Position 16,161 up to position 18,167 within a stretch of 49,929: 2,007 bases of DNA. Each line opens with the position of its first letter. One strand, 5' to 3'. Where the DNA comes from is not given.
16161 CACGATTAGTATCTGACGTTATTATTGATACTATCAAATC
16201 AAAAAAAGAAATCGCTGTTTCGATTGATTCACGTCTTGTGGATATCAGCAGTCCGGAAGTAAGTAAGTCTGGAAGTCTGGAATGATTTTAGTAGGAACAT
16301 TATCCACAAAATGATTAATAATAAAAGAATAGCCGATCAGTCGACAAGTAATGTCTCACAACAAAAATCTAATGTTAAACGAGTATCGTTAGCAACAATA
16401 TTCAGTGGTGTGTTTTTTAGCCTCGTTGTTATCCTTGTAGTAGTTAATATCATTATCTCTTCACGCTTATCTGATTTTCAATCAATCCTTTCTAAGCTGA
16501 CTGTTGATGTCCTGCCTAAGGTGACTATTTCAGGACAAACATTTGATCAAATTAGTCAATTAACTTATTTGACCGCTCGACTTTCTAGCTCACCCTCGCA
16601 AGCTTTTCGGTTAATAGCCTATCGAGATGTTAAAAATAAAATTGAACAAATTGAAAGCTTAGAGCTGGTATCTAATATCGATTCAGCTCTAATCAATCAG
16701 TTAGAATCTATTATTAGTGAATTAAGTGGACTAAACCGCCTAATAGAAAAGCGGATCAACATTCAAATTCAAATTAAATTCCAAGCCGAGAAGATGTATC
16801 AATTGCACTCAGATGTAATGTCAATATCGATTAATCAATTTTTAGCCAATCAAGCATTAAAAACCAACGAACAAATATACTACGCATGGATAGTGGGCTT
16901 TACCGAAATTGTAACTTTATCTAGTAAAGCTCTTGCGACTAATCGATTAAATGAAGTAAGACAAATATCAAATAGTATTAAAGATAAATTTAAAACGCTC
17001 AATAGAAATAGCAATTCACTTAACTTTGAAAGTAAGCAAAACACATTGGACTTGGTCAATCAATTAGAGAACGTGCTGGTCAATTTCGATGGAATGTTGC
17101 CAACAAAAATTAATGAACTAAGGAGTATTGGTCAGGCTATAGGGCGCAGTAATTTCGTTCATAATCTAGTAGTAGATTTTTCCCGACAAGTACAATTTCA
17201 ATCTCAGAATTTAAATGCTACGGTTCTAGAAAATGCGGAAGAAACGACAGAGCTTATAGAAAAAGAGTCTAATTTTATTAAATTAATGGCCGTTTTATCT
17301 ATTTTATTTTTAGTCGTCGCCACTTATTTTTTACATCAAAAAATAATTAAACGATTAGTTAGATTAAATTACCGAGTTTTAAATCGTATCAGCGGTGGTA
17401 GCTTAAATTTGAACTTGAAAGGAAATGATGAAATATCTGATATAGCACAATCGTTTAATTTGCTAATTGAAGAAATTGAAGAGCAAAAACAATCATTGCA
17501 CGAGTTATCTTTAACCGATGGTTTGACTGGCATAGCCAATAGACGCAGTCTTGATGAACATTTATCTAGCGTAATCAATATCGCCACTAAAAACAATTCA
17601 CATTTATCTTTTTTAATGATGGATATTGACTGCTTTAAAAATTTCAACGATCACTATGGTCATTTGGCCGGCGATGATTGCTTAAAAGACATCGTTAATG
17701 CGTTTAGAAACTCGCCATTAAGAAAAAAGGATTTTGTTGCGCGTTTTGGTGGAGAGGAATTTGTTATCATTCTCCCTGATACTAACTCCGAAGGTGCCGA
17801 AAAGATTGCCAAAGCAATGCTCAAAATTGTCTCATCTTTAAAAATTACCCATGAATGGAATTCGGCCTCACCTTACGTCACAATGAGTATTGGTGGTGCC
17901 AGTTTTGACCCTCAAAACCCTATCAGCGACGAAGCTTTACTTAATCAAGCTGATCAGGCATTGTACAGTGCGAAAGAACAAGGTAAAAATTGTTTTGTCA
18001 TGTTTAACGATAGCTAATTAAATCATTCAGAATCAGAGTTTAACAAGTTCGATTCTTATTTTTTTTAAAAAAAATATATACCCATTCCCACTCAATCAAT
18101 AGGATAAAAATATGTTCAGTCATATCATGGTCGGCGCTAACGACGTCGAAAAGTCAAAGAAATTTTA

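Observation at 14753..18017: Catalytically degenerate periplasmic 5-prime-nucleotidase homolog coupled to a membrane diguanylate cyclase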

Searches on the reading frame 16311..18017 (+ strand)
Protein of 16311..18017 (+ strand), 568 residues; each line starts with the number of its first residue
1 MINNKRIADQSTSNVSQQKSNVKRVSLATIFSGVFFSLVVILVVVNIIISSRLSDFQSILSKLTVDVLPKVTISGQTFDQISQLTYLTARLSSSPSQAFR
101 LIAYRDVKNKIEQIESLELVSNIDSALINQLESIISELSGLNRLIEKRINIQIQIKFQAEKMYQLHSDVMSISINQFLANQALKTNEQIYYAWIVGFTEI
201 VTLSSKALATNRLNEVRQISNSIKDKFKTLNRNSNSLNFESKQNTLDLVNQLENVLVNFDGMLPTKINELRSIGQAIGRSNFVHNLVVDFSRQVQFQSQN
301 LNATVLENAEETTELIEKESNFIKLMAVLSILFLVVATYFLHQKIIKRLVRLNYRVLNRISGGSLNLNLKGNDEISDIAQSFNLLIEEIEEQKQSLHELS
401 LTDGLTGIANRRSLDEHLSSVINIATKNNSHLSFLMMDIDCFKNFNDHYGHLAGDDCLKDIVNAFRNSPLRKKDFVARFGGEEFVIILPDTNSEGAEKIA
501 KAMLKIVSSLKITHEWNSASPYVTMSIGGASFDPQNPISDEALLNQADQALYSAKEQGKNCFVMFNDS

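Call 3: search_protein_families(library=pfam, proteins=[window:16311-18017:+], max_evalue=0.1)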
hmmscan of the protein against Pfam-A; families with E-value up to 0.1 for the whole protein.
window:16311-18017:+ (568 aa): 5 families
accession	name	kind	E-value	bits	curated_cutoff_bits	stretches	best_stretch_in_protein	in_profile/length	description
PF00990.26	GGDEF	-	5.2e-49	166.5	23.8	1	401-560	2-160/161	Diguanylate cyclase, GGDEF domain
PF00672.30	HAMP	-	9.4e-05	23.1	25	1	355-391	15-53/53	HAMP domain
PF12836.13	HHH_3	-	0.0058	17.2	27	1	94-133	23-62/65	Helix-hairpin-helix motif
PF22335.1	Cas10-Cmr2_palm2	-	0.012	16.2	27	1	479-561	57-131/133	Cas10/Cmr2, second palm domain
PF04831.18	POPDC1-3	-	0.099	13.2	28.1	0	34-115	58-138/140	POPDC1-3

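Call 4: search_protein_families(library=ncbifam, proteins=[window:16311-18017:+], max_evalue=0.1)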
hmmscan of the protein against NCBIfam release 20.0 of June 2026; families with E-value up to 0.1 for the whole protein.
window:16311-18017:+ (568 aa): 23 families
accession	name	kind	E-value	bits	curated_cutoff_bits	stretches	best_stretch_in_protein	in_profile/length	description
TIGR00254.1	GGDEF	domain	7.2e-47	159.2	37.4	1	397-564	2-166/168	diguanylate cyclase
NF007135.0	PRK09581.1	equivalog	1.3e-46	159.4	474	1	391-564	283-454/457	PleD family two-component system response regulator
NF038266.1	diguan_SiaD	equivalog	7.3e-44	150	290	1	373-561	70-251/252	biofilm regulation diguanylate cyclase SiaD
NF007423.1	PRK09966.1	equivalog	1e-39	136.6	325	1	306-555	136-390/390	diguanylate cyclase DgcN/YfiN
NF007380.0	PRK09894.1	equivalog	7.1e-38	130.6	256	1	355-566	88-288/296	diguanylate cyclase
NF041606.1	dguan_cyc_DgcA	equivalog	1.7e-35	122.6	370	1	374-562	157-336/340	diguanylate cyclase DgcA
NF047654.1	DiguCycDgcRLepto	equivalog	1.8e-35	122.3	500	1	360-563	95-294/295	diguanylate cyclase DgcR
NF007474.0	PRK10060.1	equivalog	8.5e-32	110.1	782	1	388-566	225-396/663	cyclic di-GMP phosphodiesterase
NF051473.1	DigCycDgcsShew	equivalog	1.8e-30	106.3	400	1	394-563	129-289/291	diguanylate cyclase DgcS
NF007298.0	PRK09776.1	equivalog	3.1e-30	104.8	1135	1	384-565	665-845/1111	diguanylate cyclase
NF047872.1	GGDEF_GdpS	equivalog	1.7e-26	93.3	400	1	322-566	117-350/355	GGDEF domain-containing protein GdpS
NF045675.1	PhdiestaseDibA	equivalog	1.7e-26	92.8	980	1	386-566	189-365/623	phosphodiesterase DibA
NF007599.0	PRK10245.1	equivalog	3.7e-26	91.5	402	1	389-560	199-365/371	diguanylate cyclase AdrA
NF011955.1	PRK15426.1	equivalog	6.6e-25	87.3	408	1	390-564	388-560/564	cellulose biosynthesis regulator diguanylate cyclase DgcQ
NF040885.1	diguan_DgcJ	equivalog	9e-24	84.1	500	1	396-559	337-490/493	diguanylate cyclase DgcJ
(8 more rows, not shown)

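Call 22: find_homologous_proteins(query=window:16311-18017:+, max_evalue=1e-10)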
Query window:16311-18017:+ (568 aa): 3618 proteins with E <= 1e-10 among 8000 candidates; the best 120 are listed.
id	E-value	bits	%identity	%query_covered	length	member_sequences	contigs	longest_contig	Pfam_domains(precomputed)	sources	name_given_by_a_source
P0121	0.0e+0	1197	100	100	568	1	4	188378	PF00990.27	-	-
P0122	1.8e-280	949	78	100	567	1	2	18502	PF00990.27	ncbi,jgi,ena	-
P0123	7.9e-271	917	78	100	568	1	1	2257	PF00990.27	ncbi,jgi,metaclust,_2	metaclust:\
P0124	1.2e-267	907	76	99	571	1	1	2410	PF00990.27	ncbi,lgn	-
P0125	2.8e-264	896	75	100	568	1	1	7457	PF00990.27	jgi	-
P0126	9.8e-256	867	73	99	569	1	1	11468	PF00990.27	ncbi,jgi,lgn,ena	-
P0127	3.2e-203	694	59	100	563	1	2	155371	PF00990.27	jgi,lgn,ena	-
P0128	4.0e-202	691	58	100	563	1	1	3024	PF00990.27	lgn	-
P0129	2.2e-199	681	58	100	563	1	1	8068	PF00990.27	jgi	-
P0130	3.1e-199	681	58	100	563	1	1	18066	PF00990.27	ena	-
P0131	4.4e-199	680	57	100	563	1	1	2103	PF00990.27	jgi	-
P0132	1.3e-198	679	57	100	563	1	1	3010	PF00990.27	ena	-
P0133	4.8e-193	661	54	100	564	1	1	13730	PF00672.31,PF00990.27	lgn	-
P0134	7.1e-193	660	56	100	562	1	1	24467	PF00990.27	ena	-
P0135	1.5e-192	659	57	99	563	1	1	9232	PF00990.27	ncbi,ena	-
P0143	4.4e-149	516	48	96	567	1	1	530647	PF00990.27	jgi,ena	-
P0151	6.3e-122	426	40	97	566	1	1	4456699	PF00990.27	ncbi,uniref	ncbi:diguanylate cyclase domain-containing protein [Neptunicella sp. SCSIO 80796]|uniref:diguanylate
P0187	6.2e-98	347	33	96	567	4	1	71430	PF00990.27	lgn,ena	-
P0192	1.4e-96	342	35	96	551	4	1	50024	PF24898.3,PF00990.27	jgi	jgi:diguanylate cyclase (GGDEF)-like protein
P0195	3.3e-96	341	35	95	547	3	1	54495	PF24898.3,PF00990.27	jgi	jgi:diguanylate cyclase (GGDEF)-like protein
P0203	3.0e-95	338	34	98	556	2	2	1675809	PF00990.27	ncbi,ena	-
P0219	8.1e-92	327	35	95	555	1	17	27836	PF24898.3,PF00990.27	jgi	jgi:diguanylate cyclase (GGDEF)-like protein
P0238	4.4e-88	314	32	97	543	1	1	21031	PF00990.27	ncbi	-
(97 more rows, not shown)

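Call 24: search_protein_families(library=pfam, proteins=[P0192, P0195, P0219, P0143, P0151], max_evalue=0.01)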
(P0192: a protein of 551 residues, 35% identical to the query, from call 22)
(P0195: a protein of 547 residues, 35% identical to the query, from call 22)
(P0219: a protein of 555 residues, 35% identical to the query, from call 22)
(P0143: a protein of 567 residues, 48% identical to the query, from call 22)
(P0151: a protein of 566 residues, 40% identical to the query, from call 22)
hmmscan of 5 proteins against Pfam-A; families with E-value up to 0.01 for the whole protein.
P0192 (551 aa): 2 families
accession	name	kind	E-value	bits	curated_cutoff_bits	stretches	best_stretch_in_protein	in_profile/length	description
PF00990.26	GGDEF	-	3.1e-46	157.5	23.8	1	384-543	3-161/161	Diguanylate cyclase, GGDEF domain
PF24898.2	GGDEF_GdpP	-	1.3e-05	25.9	30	1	420-544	2-116/126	Cyclic-di-AMP phosphodiesterase GdpP-like, GGDEF domain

P0195 (547 aa): 4 families
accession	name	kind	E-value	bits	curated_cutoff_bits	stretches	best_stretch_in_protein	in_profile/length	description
PF00990.26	GGDEF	-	2.3e-45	154.7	23.8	1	384-543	3-161/161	Diguanylate cyclase, GGDEF domain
PF24898.2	GGDEF_GdpP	-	1.2e-06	29.3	30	1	420-544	2-116/126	Cyclic-di-AMP phosphodiesterase GdpP-like, GGDEF domain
PF10175.14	MPP6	-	0.006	17.4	29.4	0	143-225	24-93/133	M-phase phosphoprotein 6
PF00672.30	HAMP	-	0.0099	16.6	25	0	351-372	31-52/53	HAMP domain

P0219 (555 aa): 3 families
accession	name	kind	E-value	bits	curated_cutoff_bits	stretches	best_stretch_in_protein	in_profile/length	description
PF00990.26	GGDEF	-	2.6e-46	157.8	23.8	1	384-543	3-161/161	Diguanylate cyclase, GGDEF domain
PF24898.2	GGDEF_GdpP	-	2.6e-06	28.2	30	1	420-543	2-115/126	Cyclic-di-AMP phosphodiesterase GdpP-like, GGDEF domain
PF22335.1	Cas10-Cmr2_palm2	-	0.00012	22.6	27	1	414-544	2-132/133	Cas10/Cmr2, second palm domain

P0143 (567 aa): 3 families
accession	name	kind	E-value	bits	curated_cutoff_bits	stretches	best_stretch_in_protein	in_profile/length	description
PF00990.26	GGDEF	-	1.1e-46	159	23.8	1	398-558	2-161/161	Diguanylate cyclase, GGDEF domain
PF00672.30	HAMP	-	0.0045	17.7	25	0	361-386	26-51/53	HAMP domain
PF22335.1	Cas10-Cmr2_palm2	-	0.0078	16.8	27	0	477-559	58-132/133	Cas10/Cmr2, second palm domain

P0151 (566 aa): 2 families
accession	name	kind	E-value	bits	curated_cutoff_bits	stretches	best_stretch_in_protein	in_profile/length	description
PF00990.26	GGDEF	-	2.6e-51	174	23.8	1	398-558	2-161/161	Diguanylate cyclase, GGDEF domain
PF22335.1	Cas10-Cmr2_palm2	-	0.0011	19.5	27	1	476-559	57-132/133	Cas10/Cmr2, second palm domain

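Call 29: find_encoding_contigs(protein=P0203, flank=4000, max_places=2)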
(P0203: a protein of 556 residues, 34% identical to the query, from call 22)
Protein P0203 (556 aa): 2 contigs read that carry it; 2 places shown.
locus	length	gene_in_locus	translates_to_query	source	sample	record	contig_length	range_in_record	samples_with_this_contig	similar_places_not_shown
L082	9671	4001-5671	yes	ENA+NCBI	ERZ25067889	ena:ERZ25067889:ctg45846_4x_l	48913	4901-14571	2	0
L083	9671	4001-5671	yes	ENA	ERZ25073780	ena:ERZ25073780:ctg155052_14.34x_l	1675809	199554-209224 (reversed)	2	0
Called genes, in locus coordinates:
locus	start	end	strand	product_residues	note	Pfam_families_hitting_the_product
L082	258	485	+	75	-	PF25596:CPSase_L_D1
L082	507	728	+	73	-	PF25596:CPSase_L_D1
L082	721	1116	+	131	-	PF02786:CPSase_L_D2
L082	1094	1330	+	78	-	PF02786:CPSase_L_D2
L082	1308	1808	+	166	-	PF02142:MGS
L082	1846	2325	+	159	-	PF03449:GreA_GreB_N, PF01272:GreA_GreB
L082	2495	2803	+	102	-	-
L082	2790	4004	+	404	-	PF02872:5_nucleotid_C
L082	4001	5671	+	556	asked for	PF00990:GGDEF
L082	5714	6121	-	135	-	PF01124:MAPEG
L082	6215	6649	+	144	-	PF22381:Staph_reg_Sar_Rot, PF01047:MarR, PF12802:MarR_2, PF13463:HTH_27 (weak), PF13601:HTH_34 (weak)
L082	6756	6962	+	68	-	-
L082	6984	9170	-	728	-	PF08447:PAS_3, PF13426:PAS_9 (weak), PF00990:GGDEF, PF00563:EAL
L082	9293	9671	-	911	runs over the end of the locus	PF00675:Peptidase_M16, PF05193:Peptidase_M16_C, PF16187:Peptidase_M16_M, PF22456:PqqF-like_C_4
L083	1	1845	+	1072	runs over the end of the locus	-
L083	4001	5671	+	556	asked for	PF00990:GGDEF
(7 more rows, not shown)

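Call 30: find_encoding_contigs(protein=P0238, flank=4000, max_places=2)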
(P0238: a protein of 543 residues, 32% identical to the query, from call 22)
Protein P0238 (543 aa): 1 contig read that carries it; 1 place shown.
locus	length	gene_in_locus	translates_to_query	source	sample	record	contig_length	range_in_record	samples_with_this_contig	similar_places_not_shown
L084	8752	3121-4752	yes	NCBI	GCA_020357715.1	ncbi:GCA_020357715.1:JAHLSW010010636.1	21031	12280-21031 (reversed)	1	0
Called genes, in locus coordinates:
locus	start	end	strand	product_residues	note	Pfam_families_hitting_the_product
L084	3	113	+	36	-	?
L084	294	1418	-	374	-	PF00106:adh_short (weak), PF01370:Epimerase, PF02719:Polysacc_synt_2, PF04321:RmlD_sub_bind, PF08659:KR, PF01073:3Beta_HSD, PF13460:NAD_binding_10, PF16363:GDP_Man_Dehyd, +2 more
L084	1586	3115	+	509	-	PF02872:5_nucleotid_C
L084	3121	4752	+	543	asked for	PF00990:GGDEF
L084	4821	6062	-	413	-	PF02353:CMAS, PF13489:Methyltransf_23, PF13847:Methyltransf_31 (faint), PF08241:Methyltransf_11, PF08242:Methyltransf_12, PF13649:Methyltransf_25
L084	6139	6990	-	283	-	PF07103:DUF1365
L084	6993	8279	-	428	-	PF01266:DAO, PF01593:Amino_oxidase, PF01946:Thi4 (weak), PF13450:NAD_binding_8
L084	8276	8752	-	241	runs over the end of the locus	PF00106:adh_short, PF01370:Epimerase (weak), PF13460:NAD_binding_10 (weak), PF13561:adh_short_C2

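Call 31: find_encoding_contigs(protein=P0187, flank=4000, max_places=2)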
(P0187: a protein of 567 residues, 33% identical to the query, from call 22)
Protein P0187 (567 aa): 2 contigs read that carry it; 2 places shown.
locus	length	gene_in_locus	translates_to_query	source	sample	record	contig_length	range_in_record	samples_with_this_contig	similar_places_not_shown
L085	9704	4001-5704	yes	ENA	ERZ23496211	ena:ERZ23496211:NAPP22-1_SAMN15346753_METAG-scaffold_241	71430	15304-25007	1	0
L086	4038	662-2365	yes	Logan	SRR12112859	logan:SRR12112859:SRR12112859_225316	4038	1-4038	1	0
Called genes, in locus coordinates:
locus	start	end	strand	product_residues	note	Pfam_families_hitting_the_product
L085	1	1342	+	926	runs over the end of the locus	PF00133:tRNA-synt_1, PF09334:tRNA-synt_1g, PF13603:tRNA-synt_1_2, PF08264:Anticodon_1, PF10458:Val_tRNA-synt_C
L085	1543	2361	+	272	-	PF02633:Creatininase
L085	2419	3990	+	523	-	PF02872:5_nucleotid_C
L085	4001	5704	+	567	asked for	PF00990:GGDEF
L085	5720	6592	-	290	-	PF08450:SGL (faint)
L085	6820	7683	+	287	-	PF01145:Band_7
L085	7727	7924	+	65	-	PF13783:DUF4177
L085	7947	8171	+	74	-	-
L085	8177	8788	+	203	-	PF03215:Rad17 (faint), PF00005:ABC_tran, PF13304:AAA_21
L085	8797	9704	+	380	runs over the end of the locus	PF19632:DUF6136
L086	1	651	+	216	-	?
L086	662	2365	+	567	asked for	PF00990:GGDEF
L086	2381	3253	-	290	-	PF08450:SGL (faint)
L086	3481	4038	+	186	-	?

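Call 34: predict_structure(alignment_id=A4)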
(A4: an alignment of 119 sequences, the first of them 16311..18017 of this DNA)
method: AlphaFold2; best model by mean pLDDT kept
length: 568 residues; sequences in the alignment: 119
mean_pLDDT: 84.3   pTM: 0.47
mean pLDDT of the five models: 84.3, 83.6, 82.9, 82.8, 82.0
residues with pLDDT >= 90: 217; 70-90: 292; 50-70: 36; < 50: 23
segments of 3 or more residues with pLDDT < 50: 1-21
pLDDT, mean of each block of 10 residues (from residue 1): 36 41 71 87 88 82 78 84 92 93 95 79 75 93 94 93 91 72 64 90 94 94 92 75 77 91 94 93 93 87 83 81 86 88 85 82 68 79 81 77 85 87 86 92 90 91 86 87 91 90 90 88 93 85 91 90 81
secondary structure, 60 per line:
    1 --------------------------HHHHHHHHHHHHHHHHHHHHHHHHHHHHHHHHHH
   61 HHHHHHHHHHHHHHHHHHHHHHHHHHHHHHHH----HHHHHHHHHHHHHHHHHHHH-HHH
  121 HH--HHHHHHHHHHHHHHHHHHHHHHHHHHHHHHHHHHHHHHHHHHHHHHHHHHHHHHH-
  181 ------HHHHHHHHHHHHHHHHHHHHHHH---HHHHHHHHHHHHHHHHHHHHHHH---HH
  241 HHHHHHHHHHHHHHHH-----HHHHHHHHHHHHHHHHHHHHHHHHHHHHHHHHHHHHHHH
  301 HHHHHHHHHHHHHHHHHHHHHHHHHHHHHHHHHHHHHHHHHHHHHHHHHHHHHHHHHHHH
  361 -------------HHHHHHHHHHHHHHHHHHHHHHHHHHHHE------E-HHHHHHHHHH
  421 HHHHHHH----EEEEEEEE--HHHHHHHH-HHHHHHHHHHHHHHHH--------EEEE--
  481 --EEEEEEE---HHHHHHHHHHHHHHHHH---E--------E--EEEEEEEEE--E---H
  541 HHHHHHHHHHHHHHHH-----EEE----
elements in order: H27-92 H97-116 H118-122 H125-179 H187-209 H213-235 H239-256 H262-360 H374-401 H411-427 E432-439 H442-449 H451-466 E475-478 E483-489 H493-509 E525-533 H540-556 E562-564

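Call 38: fold_search(model_id=the predicted structure, library=pdb)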
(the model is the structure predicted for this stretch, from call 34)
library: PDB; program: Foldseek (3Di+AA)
matches with E <= 10: 1000; with E <= 0.001: 105
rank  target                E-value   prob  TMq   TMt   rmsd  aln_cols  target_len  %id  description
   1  3i5c_A                1.7e-15  1.00  0.30  0.82   4.3       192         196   36  Crystal structure of a fusion protein containing the leucine zipper of GCN4 and the GGDEF domain of WspR from Pseudomo (released 2009-08-18)
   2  3i5c_B                6.3e-15  1.00  0.30  0.82   6.0       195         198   36  Crystal structure of a fusion protein containing the leucine zipper of GCN4 and the GGDEF domain of WspR from Pseudomo (released 2009-08-18)
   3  3bre_A                6.3e-15  1.00  0.30  0.51   3.5       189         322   36  Crystal Structure of P.aeruginosa PA3702 (released 2008-04-01)
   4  8c05                  1.4e-14  1.00  0.30  0.55   1.5       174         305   37  LOV-activated diguanylate cyclase, dark-state structure (released 2023-07-19)
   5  3bre_B                1.4e-14  1.00  0.30  0.50   5.5       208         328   36  Crystal Structure of P.aeruginosa PA3702 (released 2008-04-01)
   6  9t28                  2.0e-14  1.00  0.27  0.89   1.9       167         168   40  WspR response regulator with crystallization epitope mutations G306D:G308D (released 2025-12-10)
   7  3i5a                  3.0e-14  1.00  0.31  0.54   2.6       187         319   37  Crystal structure of full-length WpsR from Pseudomonas syringae (released 2009-08-18)
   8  3i5b_B                8.3e-14  1.00  0.28  0.90   1.8       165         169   41  Crystal structure of the isolated GGDEF domain of WpsR from Pseudomonas aeruginosa (released 2009-08-18)
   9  3i5b_A                1.2e-13  1.00  0.28  0.91   1.9       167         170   40  Crystal structure of the isolated GGDEF domain of WpsR from Pseudomonas aeruginosa (released 2009-08-18)
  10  5llw_A                1.3e-13  1.00  0.29  0.24   3.8       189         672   33  Bacteriophytochrome activated diguanylyl cyclase from Idiomarina species A28L (released 2017-03-15)
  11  7e6g_A                1.3e-13  1.00  0.30  0.62   9.3       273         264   25  Crystal structure of diguanylate cyclase SiaD in complex with its activator SiaC from Pseudomonas aeruginosa (released 2021-09-22)
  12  6ttr_B                2.9e-13  1.00  0.30  0.83   3.6       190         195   27  Crystal Structure of the coiled coil and GGDEF domain of DgcB from Caulobacter crescentus in complex with c-di-GMP (released 2021-01-13)
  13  6tts_B                3.9e-13  1.00  0.27  0.85   3.5       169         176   30  Crystal structure of the GGDEF domain of DgcB from Caulobacter crescentus in complex with c-di-GMP (released 2021-01-13)
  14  5llw_B                3.9e-13  1.00  0.28  0.24   4.1       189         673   34  Bacteriophytochrome activated diguanylyl cyclase from Idiomarina species A28L (released 2017-03-15)
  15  6et7_A                4.3e-13  1.00  0.30  0.26   2.8       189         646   34  Activated heterodimer of the bacteriophytochrome regulated diguanylyl cyclase variant - S505V A526V - from Idiomarina  (released 2018-06-13)
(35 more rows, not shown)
